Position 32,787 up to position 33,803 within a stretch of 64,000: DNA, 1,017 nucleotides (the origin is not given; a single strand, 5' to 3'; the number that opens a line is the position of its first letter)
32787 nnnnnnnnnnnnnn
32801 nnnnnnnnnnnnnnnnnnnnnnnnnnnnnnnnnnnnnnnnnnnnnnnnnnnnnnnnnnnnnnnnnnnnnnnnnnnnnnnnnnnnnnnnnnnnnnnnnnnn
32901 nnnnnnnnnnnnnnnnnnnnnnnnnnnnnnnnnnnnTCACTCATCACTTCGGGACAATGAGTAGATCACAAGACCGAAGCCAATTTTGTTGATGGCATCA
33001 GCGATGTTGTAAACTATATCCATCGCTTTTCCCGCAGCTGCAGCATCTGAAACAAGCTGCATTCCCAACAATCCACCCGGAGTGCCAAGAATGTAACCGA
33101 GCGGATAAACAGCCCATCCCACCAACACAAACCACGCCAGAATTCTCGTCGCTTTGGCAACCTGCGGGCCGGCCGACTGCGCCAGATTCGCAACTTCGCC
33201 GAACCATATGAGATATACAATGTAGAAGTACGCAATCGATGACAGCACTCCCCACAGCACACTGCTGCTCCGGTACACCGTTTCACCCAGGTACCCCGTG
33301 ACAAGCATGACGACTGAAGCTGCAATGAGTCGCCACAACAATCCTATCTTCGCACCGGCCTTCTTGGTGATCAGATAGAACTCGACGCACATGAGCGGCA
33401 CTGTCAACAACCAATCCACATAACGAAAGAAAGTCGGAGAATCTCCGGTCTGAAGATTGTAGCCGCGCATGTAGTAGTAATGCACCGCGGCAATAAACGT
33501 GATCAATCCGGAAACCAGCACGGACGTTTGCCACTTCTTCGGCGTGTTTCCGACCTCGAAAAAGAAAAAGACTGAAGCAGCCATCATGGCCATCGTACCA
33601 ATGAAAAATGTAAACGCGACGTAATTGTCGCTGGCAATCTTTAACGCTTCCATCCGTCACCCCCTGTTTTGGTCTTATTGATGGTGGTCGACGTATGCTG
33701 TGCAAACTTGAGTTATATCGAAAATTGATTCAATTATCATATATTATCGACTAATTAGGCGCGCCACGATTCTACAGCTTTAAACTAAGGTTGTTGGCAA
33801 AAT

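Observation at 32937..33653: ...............-type gene (DTE motif, Met at the spectral-tuning site) with no retinal-synthesis genes in 64 kb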

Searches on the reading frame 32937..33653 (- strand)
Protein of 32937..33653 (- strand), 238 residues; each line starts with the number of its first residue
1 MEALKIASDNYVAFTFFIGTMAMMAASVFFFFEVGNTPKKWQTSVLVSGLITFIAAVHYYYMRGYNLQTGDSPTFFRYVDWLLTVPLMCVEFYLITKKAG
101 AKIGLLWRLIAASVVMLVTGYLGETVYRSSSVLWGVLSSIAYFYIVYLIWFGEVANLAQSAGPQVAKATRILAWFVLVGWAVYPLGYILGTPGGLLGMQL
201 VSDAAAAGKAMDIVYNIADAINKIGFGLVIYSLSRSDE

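Call 3: search_protein_families(library=pfam, proteins=[window:32937-33653:-], max_evalue=0.01)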
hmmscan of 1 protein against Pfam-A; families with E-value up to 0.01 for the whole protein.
window:32937-33653:- (238 aa): 1 family
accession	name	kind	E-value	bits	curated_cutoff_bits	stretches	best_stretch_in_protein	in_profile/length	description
PF01036.24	Bac_rhodopsin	-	6.8e-43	147.2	24.6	1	13-233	4-220/224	Bacteriorhodopsin-like protein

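Call 4: search_solved_structures(query=window:32937-33653:-, show_alignments=4, max_evalue=0.001)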
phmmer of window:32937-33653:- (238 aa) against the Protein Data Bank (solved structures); distinct sequences matched with E-value up to 0.001: 149 (the best 60 are shown).
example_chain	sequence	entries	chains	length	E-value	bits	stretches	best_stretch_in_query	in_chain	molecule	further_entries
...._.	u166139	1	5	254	1.2e-85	290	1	2-234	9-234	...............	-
9jou_A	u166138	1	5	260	1.3e-85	289.9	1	2-234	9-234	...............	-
4jq6_A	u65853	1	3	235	2.7e-51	177.6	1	6-237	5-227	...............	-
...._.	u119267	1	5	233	8.4e-50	172.7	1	8-234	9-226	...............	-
8cnk_A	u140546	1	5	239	9.2e-50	172.6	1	8-234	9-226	Green-light absorbing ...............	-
2l6x_A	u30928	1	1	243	9.6e-50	172.6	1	8-234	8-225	Green-light absorbing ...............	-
8cqc_A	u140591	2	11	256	1.2e-49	172.3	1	8-234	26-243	Green-light absorbing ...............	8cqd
9r22_A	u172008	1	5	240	2.6e-46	161.3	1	8-234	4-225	microbial rhodopsin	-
4knf_A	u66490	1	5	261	1.7e-44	155.4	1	11-234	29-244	Blue-light absorbing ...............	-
4kly_A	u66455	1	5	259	2.2e-44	155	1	11-234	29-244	Blue-light absorbing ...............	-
9r23_A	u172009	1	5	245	5.8e-36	127.5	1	10-237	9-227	flotillin-associated rhodopsin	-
9r21_A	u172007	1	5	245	3.1e-34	121.8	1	10-237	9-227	flotillin-associated rhodopsin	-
4hyj_A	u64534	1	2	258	3.8e-32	115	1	13-231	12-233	Rhodopsin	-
9jtq_A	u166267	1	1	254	3e-31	112.1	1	14-236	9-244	Rhodopsin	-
9wfa_A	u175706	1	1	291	3.7e-30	108.5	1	11-234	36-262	psXR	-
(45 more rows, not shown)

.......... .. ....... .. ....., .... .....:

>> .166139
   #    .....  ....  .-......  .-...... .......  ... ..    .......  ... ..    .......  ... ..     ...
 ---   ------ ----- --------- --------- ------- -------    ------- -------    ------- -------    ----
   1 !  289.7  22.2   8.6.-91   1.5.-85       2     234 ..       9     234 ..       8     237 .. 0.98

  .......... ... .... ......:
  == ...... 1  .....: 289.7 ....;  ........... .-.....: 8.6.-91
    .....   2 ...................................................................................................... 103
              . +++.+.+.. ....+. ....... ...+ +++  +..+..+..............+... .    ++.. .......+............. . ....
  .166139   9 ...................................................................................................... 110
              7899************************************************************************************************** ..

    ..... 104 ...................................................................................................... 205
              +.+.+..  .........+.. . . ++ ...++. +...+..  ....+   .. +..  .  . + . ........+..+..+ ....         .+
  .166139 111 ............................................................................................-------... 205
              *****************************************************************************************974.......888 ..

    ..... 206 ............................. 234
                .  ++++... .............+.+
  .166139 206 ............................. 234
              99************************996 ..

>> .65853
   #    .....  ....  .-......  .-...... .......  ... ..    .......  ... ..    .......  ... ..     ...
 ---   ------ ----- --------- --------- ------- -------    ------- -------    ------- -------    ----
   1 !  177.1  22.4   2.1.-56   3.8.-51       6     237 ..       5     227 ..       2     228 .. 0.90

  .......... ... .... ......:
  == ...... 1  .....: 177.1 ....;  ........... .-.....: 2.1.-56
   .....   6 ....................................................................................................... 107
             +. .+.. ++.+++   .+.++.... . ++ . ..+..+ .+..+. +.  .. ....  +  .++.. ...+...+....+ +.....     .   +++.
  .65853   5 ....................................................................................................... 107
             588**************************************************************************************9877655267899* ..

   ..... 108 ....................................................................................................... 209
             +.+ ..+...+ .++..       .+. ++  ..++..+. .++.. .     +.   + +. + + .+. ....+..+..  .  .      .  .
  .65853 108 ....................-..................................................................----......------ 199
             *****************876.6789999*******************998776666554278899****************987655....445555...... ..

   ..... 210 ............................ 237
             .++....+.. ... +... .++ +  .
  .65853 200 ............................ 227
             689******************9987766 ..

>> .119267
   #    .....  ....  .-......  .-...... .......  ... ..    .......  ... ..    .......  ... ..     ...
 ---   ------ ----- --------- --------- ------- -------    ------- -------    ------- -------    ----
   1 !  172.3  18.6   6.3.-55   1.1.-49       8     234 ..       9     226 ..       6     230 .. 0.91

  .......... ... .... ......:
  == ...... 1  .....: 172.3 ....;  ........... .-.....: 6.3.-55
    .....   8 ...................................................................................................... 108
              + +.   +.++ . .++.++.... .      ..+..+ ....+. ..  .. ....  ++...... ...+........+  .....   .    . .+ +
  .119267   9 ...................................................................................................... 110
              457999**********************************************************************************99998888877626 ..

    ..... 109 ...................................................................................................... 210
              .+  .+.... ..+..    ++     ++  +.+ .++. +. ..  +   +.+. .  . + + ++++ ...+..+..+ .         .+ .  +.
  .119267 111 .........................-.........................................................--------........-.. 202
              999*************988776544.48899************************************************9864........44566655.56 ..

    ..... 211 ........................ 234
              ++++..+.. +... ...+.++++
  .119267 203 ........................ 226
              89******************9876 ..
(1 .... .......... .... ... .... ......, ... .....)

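Call 5: search_protein_families(library=ncbifam, proteins=[window:32937-33653:-], max_evalue=0.01)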
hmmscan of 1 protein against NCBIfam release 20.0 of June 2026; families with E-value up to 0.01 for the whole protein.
window:32937-33653:- (238 aa): 0 families

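Call 6: find_encoding_contigs(protein=window:32937-33653:-, flank=10000, max_places=6)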
Protein window:32937-33653:- (238 aa): no gene with exactly this product is on record in the collection.

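Call 7: find_homologous_proteins(query=window:32937-33653:-, max_evalue=1e-20)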
Query window:32937-33653:- (238 aa): 7960 proteins with E <= 1e-20 among 8000 candidates; the best 120 are listed.
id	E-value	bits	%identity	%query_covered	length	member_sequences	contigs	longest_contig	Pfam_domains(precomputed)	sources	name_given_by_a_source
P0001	2.9e-149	513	100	100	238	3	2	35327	PF01036.25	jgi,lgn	jgi:bacteriorhodopsin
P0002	4.8e-139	480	93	100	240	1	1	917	PF01036.25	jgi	-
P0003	9.1e-139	479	92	100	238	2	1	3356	PF01036.25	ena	-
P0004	4.0e-134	464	88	100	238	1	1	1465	PF01036.25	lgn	-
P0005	4.2e-134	463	89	100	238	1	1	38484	PF01036.25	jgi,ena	-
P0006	2.0e-133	461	88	100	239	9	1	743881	PF01036.25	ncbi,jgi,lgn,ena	-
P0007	2.1e-133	461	87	100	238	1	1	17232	PF01036.25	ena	-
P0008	6.9e-133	459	87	100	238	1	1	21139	PF01036.25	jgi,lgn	jgi:sensory rhodopsin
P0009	9.7e-133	459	87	100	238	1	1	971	PF01036.25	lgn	-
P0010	1.1e-132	459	87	100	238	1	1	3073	PF01036.25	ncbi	-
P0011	2.1e-132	458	87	100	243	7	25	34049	PF01036.25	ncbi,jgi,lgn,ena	ncbi:MAG: bacteriorhodopsin [Salibacteraceae bacterium]|jgi:bacteriorhodopsin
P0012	2.5e-132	458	87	100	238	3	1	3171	PF01036.25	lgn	-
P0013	2.8e-132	457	86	100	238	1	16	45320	PF01036.25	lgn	-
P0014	5.4e-132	457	88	100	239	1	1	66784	PF01036.25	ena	-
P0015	5.9e-132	456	88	100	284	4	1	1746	PF01036.25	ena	-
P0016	6.3e-132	456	87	100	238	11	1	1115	PF01036.25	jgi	jgi:bacteriorhodopsin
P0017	6.5e-132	456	86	100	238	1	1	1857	PF01036.25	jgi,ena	-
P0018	7.3e-132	456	86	100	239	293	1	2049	PF01036.25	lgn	-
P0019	7.4e-132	456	86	100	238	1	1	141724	PF01036.25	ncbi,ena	-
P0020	8.0e-132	456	86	100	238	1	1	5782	PF01036.25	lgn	-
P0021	8.7e-132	456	87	100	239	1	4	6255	PF01036.25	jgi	jgi:sensory rhodopsin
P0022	1.2e-131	455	86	100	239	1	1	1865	PF01036.25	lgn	-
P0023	1.5e-131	455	86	100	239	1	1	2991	PF01036.25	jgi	jgi:bacteriorhodopsin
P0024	1.9e-131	455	85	100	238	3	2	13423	PF01036.25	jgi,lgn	jgi:bacteriorhodopsin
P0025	2.3e-131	455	86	100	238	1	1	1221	PF01036.25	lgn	-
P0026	2.3e-131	454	87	100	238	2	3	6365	PF01036.25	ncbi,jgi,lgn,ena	jgi:bacteriorhodopsin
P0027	2.3e-131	454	85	100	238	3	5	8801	PF01036.25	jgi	jgi:sensory rhodopsin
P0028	3.4e-131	454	86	100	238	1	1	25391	PF01036.25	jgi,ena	-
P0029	4.0e-131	454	87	100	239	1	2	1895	PF01036.25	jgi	jgi:bacteriorhodopsin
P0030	4.3e-131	454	85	100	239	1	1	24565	PF01036.25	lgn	-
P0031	4.4e-131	454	86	100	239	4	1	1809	PF01036.25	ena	-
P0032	4.5e-131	454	87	100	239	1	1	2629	PF01036.25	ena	-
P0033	4.7e-131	453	87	100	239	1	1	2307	PF01036.25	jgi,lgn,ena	-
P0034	6.4e-131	453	86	100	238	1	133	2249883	PF01036.25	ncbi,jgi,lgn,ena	jgi:bacteriorhodopsin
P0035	6.5e-131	453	85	100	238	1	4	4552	PF01036.25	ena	-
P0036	6.8e-131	453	86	100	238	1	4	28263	PF01036.25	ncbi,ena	-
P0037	8.7e-131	453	86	100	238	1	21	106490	PF01036.25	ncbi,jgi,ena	-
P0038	9.9e-131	452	84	100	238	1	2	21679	PF01036.25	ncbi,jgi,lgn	jgi:sensory rhodopsin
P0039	1.1e-130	452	85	100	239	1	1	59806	PF01036.25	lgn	-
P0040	1.2e-130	452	84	100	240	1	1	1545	PF01036.25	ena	-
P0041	1.4e-130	452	86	100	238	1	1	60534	PF01036.25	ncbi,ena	-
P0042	1.7e-130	452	86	100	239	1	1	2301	PF01036.25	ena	-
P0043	1.9e-130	451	85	100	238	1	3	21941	PF01036.25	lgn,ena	-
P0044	1.9e-130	451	87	100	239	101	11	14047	PF01036.25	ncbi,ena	-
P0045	2.0e-130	451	85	100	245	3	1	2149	PF01036.25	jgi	jgi:bacteriorhodopsin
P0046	2.1e-130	451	84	100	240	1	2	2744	PF01036.25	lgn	-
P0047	2.1e-130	451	85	100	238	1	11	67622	PF01036.25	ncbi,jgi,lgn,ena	jgi:sensory rhodopsin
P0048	2.2e-130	451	86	100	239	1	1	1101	PF01036.25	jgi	jgi:sensory rhodopsin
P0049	2.2e-130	451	84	100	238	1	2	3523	PF01036.25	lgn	-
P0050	2.3e-130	451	86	100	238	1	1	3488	PF01036.25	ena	-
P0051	2.4e-130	451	87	100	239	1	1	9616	PF01036.25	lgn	-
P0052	2.5e-130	451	85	100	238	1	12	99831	PF01036.25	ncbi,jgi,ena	jgi:sensory rhodopsin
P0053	2.5e-130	451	86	100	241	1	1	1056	PF01036.25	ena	-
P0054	2.5e-130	451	86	100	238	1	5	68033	PF01036.25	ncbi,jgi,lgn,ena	jgi:bacteriorhodopsin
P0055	2.9e-130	451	84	100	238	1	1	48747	PF01036.25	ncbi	-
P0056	3.0e-130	451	86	100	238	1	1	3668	PF01036.25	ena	-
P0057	3.3e-130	451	86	100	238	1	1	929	PF01036.25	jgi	-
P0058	3.8e-130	450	84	100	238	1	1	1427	PF01036.25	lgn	-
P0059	3.8e-130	450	85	100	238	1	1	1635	PF01036.25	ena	-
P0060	4.0e-130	450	86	100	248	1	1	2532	PF01036.25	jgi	-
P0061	4.8e-130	450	87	100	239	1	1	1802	PF01036.25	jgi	jgi:sensory rhodopsin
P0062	4.9e-130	450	86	100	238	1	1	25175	PF01036.25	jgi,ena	-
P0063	5.1e-130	450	86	100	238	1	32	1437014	PF01036.25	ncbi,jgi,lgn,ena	-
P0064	5.2e-130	450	85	100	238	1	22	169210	PF01036.25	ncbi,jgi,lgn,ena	jgi:bacteriorhodopsin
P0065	5.3e-130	450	84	100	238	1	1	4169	PF01036.25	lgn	-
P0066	5.4e-130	450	86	100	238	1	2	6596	PF01036.25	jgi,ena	jgi:bacteriorhodopsin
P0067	5.7e-130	450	85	100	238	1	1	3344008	PF01036.25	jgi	jgi:sensory rhodopsin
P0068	6.2e-130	450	86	100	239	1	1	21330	PF01036.25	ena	-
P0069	6.2e-130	450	86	100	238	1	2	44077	PF01036.25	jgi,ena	jgi:bacteriorhodopsin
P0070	6.4e-130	450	84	100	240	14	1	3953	PF01036.25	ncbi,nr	ncbi:MAG: bacteriorhodopsin [Bacteroidetes bacterium]|nr:bacteriorhodopsin [Bacteroidota bacterium]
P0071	6.6e-130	450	85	100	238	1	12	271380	PF01036.25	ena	-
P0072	6.9e-130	450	84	100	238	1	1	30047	PF01036.25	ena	-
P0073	7.7e-130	449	83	100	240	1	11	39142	PF01036.25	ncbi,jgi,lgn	ncbi:MAG: hypothetical protein RL160_1036 [Bacteroidota bacterium]|jgi:sensory rhodopsin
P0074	7.9e-130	449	87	100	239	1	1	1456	PF01036.25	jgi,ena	jgi:bacteriorhodopsin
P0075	7.9e-130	449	84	100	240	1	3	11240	PF01036.25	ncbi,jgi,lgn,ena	jgi:sensory rhodopsin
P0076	9.1e-130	449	84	100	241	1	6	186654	PF01036.25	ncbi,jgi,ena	jgi:bacteriorhodopsin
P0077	9.2e-130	449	87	100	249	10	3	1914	PF01036.25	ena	-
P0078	9.3e-130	449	85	100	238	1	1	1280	PF01036.25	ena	-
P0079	9.9e-130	449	85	100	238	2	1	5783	PF01036.25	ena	-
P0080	1.1e-129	449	86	100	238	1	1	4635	PF01036.25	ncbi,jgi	jgi:sensory rhodopsin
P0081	1.2e-129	449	86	100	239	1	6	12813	PF01036.25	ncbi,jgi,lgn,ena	jgi:sensory rhodopsin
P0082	1.2e-129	449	83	100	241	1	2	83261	PF01036.25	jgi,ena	jgi:bacteriorhodopsin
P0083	1.3e-129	449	86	100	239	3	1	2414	PF01036.25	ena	-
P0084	1.4e-129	449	86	100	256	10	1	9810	PF01036.25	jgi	jgi:sensory rhodopsin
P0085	1.4e-129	449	86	100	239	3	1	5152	PF01036.25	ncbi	ncbi:MAG: bacteriorhodopsin-like [Bacteroidota bacterium]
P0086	1.5e-129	449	86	100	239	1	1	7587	PF01036.25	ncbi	-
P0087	1.5e-129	449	85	100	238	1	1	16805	PF01036.25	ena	-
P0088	1.5e-129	449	85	100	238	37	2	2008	PF01036.25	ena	-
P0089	1.6e-129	448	85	100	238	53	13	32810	PF01036.25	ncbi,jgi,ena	jgi:bacteriorhodopsin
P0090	1.6e-129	448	86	98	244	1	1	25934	PF01036.25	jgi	jgi:bacteriorhodopsin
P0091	1.7e-129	448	86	100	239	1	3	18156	PF01036.25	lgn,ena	-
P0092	1.7e-129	448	85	100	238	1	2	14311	PF01036.25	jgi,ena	jgi:bacteriorhodopsin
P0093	1.7e-129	448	85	100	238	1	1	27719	PF01036.25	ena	-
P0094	2.0e-129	448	84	100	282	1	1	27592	PF01036.25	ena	-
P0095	2.1e-129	448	86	100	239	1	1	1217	PF01036.25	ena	-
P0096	2.1e-129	448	83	100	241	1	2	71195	PF01036.25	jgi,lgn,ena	-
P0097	2.1e-129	448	83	100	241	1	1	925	PF01036.25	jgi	-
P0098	2.2e-129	448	84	100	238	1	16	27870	PF01036.25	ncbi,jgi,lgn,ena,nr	ncbi:MAG: bacteriorhodopsin [Bacteroidetes bacterium]|jgi:sensory rhodopsin|nr:bacteriorhodopsin [Ba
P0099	2.2e-129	448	84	100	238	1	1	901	PF01036.25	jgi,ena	-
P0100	2.4e-129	448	85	100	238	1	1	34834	PF01036.25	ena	-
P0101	2.5e-129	448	86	100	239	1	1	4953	PF01036.25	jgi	jgi:bacteriorhodopsin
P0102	2.5e-129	448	85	100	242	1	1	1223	PF01036.25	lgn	-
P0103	2.6e-129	448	85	100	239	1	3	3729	PF01036.25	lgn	-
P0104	2.8e-129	448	86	100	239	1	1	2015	PF01036.25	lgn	-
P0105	2.9e-129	448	86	100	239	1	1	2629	PF01036.25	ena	-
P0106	3.0e-129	448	85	100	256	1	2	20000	PF01036.25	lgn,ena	-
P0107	3.0e-129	448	85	100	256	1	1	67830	PF01036.25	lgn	-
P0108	3.1e-129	448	83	100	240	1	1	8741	PF01036.25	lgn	-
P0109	3.1e-129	448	85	100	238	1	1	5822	PF01036.25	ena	-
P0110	3.1e-129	447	86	100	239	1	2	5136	PF01036.25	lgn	-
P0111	3.2e-129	447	86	100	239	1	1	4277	PF01036.25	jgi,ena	jgi:bacteriorhodopsin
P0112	3.2e-129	447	86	100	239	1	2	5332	PF01036.25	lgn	-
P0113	3.4e-129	447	85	100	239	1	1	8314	PF01036.25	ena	-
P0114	3.5e-129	447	84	100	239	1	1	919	PF01036.25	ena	-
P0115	3.5e-129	447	84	100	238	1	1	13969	PF01036.25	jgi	jgi:sensory rhodopsin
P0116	3.6e-129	447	85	100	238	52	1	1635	PF01036.25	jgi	jgi:bacteriorhodopsin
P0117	4.0e-129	447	85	100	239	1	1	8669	PF01036.25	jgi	jgi:sensory rhodopsin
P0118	4.0e-129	447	83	100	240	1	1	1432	PF01036.25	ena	-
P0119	4.1e-129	447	86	100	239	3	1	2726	PF01036.25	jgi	-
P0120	4.2e-129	447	85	100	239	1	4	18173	PF01036.25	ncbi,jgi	jgi:sensory rhodopsin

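Call 8: find_encoding_contigs(protein=P0001, flank=10000, max_places=6)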
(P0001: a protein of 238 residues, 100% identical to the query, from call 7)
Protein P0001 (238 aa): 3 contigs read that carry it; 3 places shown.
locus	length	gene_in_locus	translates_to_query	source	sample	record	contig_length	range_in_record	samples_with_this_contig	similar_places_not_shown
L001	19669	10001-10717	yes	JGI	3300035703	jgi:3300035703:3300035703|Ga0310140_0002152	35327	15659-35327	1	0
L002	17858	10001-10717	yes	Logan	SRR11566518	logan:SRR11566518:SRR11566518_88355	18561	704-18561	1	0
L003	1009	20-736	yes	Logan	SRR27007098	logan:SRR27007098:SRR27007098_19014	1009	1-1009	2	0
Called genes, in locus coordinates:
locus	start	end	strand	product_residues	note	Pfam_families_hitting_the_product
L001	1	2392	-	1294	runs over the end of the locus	PF13385:Laminin_G_3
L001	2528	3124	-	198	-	-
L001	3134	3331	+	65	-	-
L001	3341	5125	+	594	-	-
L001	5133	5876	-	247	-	-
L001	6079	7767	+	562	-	PF05787:PhoX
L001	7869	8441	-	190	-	-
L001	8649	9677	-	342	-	-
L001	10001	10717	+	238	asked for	PF01036:Bac_rhodopsin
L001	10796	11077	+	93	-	-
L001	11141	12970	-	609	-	PF00999:Na_H_Exchanger, PF02254:TrkA_N, PF27452:KefB_C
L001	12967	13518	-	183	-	PF02525:Flavodoxin_2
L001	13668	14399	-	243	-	PF00512:HisKA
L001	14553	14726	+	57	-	-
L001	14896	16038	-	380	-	-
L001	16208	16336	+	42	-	-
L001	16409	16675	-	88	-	-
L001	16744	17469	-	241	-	PF08713:DNA_alkylation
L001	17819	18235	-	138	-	PF07484:Collar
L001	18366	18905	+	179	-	-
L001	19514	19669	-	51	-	?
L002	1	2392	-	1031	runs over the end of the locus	?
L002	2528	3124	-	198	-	-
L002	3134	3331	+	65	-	-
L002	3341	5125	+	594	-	-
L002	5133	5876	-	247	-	-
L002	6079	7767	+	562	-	PF05787:PhoX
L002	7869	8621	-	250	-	-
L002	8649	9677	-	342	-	-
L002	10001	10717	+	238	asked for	PF01036:Bac_rhodopsin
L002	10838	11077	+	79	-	-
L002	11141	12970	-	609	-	PF00999:Na_H_Exchanger, PF02254:TrkA_N, PF27452:KefB_C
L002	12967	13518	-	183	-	PF02525:Flavodoxin_2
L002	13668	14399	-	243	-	PF00512:HisKA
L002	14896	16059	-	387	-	-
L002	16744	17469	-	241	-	PF08713:DNA_alkylation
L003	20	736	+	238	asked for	PF01036:Bac_rhodopsin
